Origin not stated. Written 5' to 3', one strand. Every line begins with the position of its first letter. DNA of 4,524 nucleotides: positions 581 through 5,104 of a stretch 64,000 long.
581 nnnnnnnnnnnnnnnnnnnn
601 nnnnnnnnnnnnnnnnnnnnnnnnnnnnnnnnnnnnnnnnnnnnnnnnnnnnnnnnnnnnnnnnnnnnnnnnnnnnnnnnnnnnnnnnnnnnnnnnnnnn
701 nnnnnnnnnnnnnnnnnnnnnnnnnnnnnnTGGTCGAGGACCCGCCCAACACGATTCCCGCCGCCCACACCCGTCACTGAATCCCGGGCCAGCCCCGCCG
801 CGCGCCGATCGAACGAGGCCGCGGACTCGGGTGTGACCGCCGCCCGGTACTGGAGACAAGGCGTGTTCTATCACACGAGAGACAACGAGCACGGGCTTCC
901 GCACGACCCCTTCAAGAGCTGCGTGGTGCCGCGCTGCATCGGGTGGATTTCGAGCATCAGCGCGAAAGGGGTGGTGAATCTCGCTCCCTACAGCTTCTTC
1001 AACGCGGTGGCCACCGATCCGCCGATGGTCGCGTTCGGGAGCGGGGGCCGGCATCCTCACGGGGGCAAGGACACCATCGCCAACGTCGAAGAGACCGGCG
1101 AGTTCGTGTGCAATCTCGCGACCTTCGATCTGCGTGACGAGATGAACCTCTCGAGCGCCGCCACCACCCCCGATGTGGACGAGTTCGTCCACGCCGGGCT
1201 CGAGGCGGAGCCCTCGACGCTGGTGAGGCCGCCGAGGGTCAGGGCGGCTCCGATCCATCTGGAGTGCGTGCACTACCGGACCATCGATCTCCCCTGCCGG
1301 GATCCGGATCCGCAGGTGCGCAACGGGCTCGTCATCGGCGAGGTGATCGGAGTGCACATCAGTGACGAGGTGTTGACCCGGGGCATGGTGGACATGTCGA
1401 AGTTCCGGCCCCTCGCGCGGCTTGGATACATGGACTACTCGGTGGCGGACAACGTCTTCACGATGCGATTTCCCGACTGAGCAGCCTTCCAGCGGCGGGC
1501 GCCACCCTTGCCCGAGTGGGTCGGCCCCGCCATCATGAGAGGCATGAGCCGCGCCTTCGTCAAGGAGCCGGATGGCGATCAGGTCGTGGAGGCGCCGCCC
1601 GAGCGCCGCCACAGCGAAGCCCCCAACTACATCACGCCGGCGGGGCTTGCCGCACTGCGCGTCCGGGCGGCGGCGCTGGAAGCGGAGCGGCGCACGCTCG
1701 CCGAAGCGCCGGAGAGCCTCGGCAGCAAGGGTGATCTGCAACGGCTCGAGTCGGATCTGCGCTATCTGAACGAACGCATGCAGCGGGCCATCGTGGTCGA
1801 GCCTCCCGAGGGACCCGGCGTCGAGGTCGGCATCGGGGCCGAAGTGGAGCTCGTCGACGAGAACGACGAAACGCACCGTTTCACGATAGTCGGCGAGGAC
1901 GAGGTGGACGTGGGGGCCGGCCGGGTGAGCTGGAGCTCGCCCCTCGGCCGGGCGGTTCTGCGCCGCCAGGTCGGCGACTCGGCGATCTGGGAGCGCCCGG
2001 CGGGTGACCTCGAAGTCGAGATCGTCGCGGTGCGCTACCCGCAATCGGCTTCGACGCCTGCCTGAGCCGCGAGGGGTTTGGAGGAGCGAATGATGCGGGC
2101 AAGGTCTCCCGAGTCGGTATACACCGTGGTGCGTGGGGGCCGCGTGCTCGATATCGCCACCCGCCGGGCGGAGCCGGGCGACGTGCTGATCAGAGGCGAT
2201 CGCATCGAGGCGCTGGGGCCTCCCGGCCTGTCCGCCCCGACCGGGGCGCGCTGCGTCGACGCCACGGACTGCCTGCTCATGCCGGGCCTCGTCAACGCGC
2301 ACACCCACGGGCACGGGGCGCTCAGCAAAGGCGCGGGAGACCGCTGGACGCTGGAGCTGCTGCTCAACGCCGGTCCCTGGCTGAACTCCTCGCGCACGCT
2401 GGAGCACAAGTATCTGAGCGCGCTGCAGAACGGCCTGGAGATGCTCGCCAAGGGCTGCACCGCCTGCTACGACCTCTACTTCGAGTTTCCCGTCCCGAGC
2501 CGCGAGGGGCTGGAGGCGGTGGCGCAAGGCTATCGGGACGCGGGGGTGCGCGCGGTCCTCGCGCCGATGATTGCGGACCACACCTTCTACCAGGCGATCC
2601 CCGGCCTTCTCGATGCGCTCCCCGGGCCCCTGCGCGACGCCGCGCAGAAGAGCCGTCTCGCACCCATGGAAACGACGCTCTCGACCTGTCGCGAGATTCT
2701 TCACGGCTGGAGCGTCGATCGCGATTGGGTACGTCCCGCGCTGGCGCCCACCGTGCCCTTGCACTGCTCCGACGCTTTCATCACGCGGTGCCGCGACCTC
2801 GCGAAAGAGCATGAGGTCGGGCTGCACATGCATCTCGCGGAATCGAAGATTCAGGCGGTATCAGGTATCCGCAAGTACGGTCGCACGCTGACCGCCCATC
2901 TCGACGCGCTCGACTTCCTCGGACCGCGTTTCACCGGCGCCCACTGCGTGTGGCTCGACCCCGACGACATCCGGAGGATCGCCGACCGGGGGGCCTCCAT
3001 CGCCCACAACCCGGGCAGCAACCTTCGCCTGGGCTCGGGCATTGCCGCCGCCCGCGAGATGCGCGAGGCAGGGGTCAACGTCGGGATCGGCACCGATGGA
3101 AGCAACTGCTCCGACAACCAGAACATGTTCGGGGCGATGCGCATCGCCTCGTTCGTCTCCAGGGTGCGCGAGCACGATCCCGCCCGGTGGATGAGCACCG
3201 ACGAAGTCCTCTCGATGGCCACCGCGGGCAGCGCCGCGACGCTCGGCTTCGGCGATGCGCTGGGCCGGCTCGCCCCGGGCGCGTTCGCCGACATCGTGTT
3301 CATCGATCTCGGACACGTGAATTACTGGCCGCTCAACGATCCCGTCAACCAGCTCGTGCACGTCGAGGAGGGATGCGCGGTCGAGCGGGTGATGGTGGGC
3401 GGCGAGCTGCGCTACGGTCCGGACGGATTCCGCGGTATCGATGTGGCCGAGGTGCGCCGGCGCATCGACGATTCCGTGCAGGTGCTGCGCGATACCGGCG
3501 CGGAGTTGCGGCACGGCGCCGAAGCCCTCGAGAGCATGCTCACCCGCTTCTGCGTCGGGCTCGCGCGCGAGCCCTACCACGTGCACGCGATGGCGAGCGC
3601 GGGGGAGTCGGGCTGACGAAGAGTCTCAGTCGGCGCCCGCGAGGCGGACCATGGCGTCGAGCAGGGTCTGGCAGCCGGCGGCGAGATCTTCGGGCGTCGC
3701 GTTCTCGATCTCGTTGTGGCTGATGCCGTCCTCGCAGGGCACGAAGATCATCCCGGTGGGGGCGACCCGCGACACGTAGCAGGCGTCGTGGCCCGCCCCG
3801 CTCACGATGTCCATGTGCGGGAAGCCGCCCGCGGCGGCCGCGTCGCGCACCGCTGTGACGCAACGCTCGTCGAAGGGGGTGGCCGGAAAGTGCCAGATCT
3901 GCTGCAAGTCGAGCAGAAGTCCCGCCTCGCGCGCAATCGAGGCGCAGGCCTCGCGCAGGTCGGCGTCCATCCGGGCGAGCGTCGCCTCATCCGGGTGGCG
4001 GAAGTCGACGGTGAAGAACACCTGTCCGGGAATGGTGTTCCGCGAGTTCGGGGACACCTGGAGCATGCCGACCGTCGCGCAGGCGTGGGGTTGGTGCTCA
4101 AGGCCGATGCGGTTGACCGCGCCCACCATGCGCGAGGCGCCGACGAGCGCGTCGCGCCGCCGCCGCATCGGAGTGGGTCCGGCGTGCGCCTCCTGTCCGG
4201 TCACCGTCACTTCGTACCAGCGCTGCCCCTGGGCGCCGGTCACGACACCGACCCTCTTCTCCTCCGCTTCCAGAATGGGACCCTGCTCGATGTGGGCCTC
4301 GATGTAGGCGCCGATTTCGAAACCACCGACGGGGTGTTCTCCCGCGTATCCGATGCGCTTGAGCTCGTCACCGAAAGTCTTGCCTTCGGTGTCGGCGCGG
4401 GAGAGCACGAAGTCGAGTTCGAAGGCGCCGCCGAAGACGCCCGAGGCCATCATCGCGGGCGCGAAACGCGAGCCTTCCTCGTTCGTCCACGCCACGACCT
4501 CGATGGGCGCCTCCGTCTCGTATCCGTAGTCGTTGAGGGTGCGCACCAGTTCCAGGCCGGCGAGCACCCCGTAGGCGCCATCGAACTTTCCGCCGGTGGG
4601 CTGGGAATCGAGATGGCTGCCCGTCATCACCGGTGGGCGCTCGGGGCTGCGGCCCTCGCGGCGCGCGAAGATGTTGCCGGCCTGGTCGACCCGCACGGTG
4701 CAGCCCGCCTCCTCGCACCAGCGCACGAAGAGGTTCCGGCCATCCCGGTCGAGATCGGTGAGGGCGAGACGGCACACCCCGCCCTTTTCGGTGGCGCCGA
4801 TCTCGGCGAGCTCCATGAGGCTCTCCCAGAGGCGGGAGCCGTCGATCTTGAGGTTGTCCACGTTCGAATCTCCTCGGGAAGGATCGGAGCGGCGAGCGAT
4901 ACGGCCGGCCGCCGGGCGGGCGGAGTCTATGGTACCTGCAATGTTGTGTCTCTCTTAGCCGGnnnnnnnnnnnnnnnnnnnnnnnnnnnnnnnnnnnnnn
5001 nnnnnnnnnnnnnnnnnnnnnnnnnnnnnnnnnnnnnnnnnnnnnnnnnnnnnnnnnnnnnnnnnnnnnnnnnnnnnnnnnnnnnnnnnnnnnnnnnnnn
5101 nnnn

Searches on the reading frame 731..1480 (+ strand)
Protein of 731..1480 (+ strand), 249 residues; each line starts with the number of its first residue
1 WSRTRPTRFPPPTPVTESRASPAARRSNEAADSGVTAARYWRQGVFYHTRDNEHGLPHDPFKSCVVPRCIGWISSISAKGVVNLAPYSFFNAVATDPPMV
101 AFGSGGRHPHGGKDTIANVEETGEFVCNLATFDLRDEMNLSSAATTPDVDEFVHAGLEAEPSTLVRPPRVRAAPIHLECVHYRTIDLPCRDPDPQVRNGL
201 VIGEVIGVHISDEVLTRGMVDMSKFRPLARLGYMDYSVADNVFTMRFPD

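Call 10: search_protein_families(library=pfam, proteins=[window:731-1480:+], max_evalue=0.0001)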
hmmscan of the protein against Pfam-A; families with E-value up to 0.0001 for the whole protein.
window:731-1480:+ (249 aa): 1 family
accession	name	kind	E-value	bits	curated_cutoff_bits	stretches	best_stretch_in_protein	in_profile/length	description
PF01613.24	Flavin_Reduct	-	2.9e-18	66.9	27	1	67-220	5-143/153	Flavin reductase like domain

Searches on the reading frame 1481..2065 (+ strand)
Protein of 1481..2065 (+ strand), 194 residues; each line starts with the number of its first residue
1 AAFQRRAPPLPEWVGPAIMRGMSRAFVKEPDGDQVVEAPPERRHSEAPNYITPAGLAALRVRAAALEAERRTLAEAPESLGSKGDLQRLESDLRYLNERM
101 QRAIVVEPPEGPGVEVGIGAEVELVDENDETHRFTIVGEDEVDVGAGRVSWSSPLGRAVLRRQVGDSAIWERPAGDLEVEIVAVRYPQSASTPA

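Call 10: search_protein_families(library=pfam, proteins=[window:1481-2065:+], max_evalue=0.0001)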
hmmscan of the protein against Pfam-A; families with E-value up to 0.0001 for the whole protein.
window:1481-2065:+ (194 aa): 1 family
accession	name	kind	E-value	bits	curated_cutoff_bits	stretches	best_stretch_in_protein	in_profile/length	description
PF01272.25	GreA_GreB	-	6.2e-23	81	26.9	1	115-186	5-77/77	Transcription elongation factor, GreA/GreB, C-term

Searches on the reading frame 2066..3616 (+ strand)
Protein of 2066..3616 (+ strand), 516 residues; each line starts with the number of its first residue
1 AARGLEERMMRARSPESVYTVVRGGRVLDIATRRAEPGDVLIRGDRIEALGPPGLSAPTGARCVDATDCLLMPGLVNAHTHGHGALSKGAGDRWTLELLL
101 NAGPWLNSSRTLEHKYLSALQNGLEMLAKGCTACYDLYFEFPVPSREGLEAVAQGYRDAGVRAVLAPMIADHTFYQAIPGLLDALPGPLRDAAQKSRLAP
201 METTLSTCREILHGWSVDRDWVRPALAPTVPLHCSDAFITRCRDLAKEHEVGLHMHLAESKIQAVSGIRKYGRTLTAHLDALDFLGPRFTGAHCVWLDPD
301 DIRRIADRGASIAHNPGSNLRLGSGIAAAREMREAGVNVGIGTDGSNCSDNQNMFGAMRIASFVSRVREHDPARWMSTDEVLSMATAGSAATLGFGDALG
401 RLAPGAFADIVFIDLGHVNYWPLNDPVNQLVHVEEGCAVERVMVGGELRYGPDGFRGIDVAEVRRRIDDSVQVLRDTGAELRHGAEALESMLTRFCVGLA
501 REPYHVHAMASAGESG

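Call 10: search_protein_families(library=pfam, proteins=[window:2066-3616:+], max_evalue=0.0001)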
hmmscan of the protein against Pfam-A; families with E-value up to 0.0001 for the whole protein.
window:2066-3616:+ (516 aa): 2 families
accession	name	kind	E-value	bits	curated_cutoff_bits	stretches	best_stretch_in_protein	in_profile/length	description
PF01979.26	Amidohydro_1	-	1.1e-54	186.5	25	1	71-448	2-344/345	Amidohydrolase family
PF07969.17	Amidohydro_3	-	3.4e-22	80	29.7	1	229-448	255-470/472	Amidohydrolase family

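Call 42: search_protein_families(library=ncbifam, proteins=[window:2066-3616:+], max_evalue=0.00001)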
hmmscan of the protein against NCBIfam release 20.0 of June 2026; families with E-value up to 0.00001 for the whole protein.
window:2066-3616:+ (516 aa): 31 families (the best 25 are shown)
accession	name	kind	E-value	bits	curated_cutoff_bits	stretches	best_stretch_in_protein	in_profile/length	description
NF005557.0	PRK07228.1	equivalog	2.5e-68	230.8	522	1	29-474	13-437/445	5'-deoxyadenosine deaminase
NF006055.0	PRK08203.1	equivalog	3.7e-67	226.8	532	1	31-475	20-451/455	8-oxoguanine deaminase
NF006549.0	PRK09045.1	equivalog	4.7e-67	226.5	540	2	218-467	184-432/444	TRZ/ATZ family hydrolase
NF004701.0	PRK06038.1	equivalog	4.9e-66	223.2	609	2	202-448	156-400/432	N-ethylammeline chlorohydrolase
NF006252.0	PRK08393.1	equivalog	1.4e-59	202.3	617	2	216-448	168-397/424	N-ethylammeline chlorohydrolase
NF009059.0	PRK12393.1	equivalog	9.9e-55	186.1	543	1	32-476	23-457/460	amidohydrolase family protein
NF004995.0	PRK06380.1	subfamily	7.4e-53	180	567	2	218-450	167-399/418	metal-dependent hydrolase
NF006056.0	PRK08204.1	subfamily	1.3e-51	175.9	391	1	20-476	5-442/449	hypothetical protein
NF005211.0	PRK06687.1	equivalog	7.2e-43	146.9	703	1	204-447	162-406/419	TRZ/ATZ family protein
NF005540.0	PRK07203.1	equivalog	1.3e-42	146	444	2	231-468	199-432/444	putative aminohydrolase SsnA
NF004801.0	PRK06151.1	subfamily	1.4e-41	142.9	416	1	38-484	25-472/491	chlorohydrolase family protein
TIGR03314.1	Se_ssnA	subfamily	1.7e-41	142.5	455.5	2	228-467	195-430/441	putative selenium metabolism protein SsnA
NF012037.0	PRK15493.1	equivalog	2.4e-36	125.5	779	1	224-446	184-405/435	bifunctional S-methyl-5'-thioadenosine deaminase/S-adenosylhomocysteine deaminase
TIGR02967.1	guan_deamin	equivalog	1e-34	120.2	375.4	1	60-415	32-362/401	guanine deaminase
NF006681.0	PRK09229.1-2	equivalog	1.4e-32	113.1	362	1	36-472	20-445/451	formimidoylglutamate deiminase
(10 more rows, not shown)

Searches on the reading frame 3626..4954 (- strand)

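Call 10: search_protein_families(library=pfam, proteins=[window:3626-4954:-], max_evalue=0.0001)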
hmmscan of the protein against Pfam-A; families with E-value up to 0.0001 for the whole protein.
window:3626-4954:- (442 aa): 3 families
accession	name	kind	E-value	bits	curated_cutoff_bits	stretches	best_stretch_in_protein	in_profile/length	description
PF01546.33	Peptidase_M20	-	3.4e-26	92.9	24.6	1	111-435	2-204/206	Peptidase family M20/M25/M40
PF04389.22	Peptidase_M28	-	5e-08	33.3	21.3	1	94-161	1-68/193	Peptidase family M28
PF07687.19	M20_dimer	-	2.8e-07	30.9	21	1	240-343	2-105/107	Peptidase dimerisation domain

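Call 42: search_protein_families(library=ncbifam, proteins=[window:3626-4954:-], max_evalue=0.00001)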
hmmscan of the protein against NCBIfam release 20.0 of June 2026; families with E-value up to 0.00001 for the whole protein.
window:3626-4954:- (442 aa): 21 families
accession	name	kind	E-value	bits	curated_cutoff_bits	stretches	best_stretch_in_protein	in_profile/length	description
NF006769.0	PRK09290.1-3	subfamily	1.6e-207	689.2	452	1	32-440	5-413/417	allantoate amidohydrolase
NF009527.0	PRK12891.1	subfamily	2.9e-169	563.6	461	1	34-437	5-419/426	Zn-dependent hydrolase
NF009530.0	PRK12893.1-4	subfamily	2.8e-149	497.7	551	1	33-440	3-409/423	Zn-dependent hydrolase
NF009528.0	PRK12893.1-1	subfamily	2.6e-138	461.4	570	1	34-440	10-416/420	Zn-dependent hydrolase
NF006771.0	PRK09290.1-5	subfamily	1.6e-131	438.7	399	1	36-439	3-410/413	allantoate amidohydrolase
TIGR01879.1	hydantase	subfamily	1.3e-128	429.3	204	1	41-437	2-400/401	hydantoinase/carbamoylase family amidase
NF006772.0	PRK09290.2-1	subfamily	1.6e-111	373.2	424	1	36-439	11-416/430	allantoate amidohydrolase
NF058540.1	Ncarbamyl_ErtE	equivalog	5.1e-109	364.6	520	1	33-438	4-414/418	N-carbamyl-l-glutamate amidohydrolase ErtE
NF009529.0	PRK12893.1-2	equivalog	5.7e-99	331.7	508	1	34-439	4-408/411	Zn-dependent hydrolase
NF006775.0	PRK09290.2-5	equivalog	8e-98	327.8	479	1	38-439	11-414/419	allantoate amidohydrolase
NF006768.0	PRK09290.1-1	equivalog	4e-93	312.5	532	1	44-439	11-408/411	allantoate deiminase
NF009531.0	PRK12893.1-5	equivalog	4.3e-81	272.5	486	1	34-438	4-411/421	Zn-dependent hydrolase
TIGR03176.1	AllC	equivalog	2.9e-78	263.4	597.75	1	44-439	7-403/406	allantoate deiminase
NF006770.0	PRK09290.1-4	equivalog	4.4e-78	262.8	372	1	44-439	7-401/403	allantoate amidohydrolase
NF006773.0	PRK09290.2-2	equivalog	3e-76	257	584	1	41-438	17-416/419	allantoate amidohydrolase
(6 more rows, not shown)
